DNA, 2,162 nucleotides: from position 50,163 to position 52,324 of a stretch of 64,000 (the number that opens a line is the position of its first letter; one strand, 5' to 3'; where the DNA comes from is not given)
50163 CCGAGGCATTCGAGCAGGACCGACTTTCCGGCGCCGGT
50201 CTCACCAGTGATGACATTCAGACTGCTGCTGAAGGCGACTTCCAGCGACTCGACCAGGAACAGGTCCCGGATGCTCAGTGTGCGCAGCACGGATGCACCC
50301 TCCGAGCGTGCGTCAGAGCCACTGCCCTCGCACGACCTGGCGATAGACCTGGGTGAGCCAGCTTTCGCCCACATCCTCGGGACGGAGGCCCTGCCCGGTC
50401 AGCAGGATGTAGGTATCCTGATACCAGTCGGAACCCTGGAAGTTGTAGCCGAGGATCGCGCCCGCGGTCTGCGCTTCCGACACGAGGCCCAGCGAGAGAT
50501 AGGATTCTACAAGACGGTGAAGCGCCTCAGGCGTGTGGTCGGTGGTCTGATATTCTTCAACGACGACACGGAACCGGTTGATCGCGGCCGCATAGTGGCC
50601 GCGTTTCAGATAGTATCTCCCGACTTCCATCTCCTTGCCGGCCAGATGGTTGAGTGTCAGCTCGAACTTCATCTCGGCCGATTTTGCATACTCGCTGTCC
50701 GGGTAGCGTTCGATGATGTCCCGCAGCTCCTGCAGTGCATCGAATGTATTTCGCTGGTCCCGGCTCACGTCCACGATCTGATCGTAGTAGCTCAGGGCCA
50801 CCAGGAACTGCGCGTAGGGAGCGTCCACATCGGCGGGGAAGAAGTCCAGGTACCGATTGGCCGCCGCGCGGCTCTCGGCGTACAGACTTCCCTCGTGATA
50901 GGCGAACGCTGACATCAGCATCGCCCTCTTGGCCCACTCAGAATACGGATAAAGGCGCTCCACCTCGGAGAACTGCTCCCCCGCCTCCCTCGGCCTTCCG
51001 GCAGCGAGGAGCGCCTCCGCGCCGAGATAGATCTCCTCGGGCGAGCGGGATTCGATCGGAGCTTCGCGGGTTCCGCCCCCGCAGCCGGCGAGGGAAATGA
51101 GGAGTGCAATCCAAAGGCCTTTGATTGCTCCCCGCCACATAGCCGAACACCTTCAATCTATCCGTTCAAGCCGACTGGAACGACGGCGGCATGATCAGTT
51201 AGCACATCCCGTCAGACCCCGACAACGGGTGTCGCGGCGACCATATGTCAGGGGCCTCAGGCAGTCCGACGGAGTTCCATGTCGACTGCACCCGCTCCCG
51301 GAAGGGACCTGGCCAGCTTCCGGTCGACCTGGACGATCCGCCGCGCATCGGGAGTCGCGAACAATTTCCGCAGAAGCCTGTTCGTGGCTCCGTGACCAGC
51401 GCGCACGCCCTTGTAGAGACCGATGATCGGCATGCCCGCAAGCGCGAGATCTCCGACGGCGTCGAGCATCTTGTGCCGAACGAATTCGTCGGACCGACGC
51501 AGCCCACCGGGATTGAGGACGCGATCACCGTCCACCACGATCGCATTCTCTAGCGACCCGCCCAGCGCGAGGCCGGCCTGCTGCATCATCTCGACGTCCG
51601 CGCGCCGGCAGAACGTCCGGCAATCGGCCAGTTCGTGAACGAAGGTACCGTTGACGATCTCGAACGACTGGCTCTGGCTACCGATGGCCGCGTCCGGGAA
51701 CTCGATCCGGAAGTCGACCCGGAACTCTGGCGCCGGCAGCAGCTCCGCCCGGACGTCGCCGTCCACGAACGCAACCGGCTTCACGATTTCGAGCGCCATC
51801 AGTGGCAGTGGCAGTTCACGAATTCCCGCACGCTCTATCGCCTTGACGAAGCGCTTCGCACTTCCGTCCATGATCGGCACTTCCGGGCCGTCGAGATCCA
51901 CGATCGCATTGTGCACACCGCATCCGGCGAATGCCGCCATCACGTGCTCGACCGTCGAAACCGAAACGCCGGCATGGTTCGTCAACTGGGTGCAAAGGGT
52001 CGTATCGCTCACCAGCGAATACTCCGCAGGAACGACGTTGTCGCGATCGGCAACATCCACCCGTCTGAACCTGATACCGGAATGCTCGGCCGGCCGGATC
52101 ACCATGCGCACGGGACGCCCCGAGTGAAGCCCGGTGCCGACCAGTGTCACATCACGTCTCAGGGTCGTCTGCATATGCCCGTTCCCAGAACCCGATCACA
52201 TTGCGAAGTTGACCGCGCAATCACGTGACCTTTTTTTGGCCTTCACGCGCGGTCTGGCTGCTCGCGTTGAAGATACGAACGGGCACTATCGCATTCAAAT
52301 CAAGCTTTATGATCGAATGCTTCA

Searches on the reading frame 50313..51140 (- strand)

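Call 104: search_protein_families(library=pfam, proteins=[window:50313-51140:-], max_evalue=0.001)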
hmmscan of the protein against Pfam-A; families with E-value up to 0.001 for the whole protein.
window:50313-51140:- (275 aa): 6 families
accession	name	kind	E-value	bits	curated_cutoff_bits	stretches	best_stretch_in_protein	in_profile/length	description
PF13525.12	YfiO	-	7e-47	160.3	25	1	33-226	4-200/203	Outer membrane lipoprotein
PF13512.12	TPR_18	-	5e-11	43.4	21.9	1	32-157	8-143/145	Tetratricopeptide repeat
PF13174.12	TPR_6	-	1.7e-09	38.1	26.3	0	109-149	1-33/33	Tetratricopeptide repeat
PF14559.12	TPR_19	-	1.4e-06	28.9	25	0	178-225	2-46/68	Tetratricopeptide repeat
PF13428.12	TPR_14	-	5.4e-06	27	23.5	0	38-73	5-40/44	Tetratricopeptide repeat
PF13432.12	TPR_16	-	1.1e-05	26.3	32.7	0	39-104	2-64/65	Tetratricopeptide repeat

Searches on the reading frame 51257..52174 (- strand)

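Call 104: search_protein_families(library=pfam, proteins=[window:51257-52174:-], max_evalue=0.001)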
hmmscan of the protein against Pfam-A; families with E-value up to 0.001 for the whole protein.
window:51257-52174:- (305 aa): 1 family
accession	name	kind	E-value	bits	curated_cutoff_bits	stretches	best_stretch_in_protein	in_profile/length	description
PF03331.19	LpxC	-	1.9e-99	333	27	1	2-272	1-267/268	UDP-3-O-acyl N-acetylglycosamine deacetylase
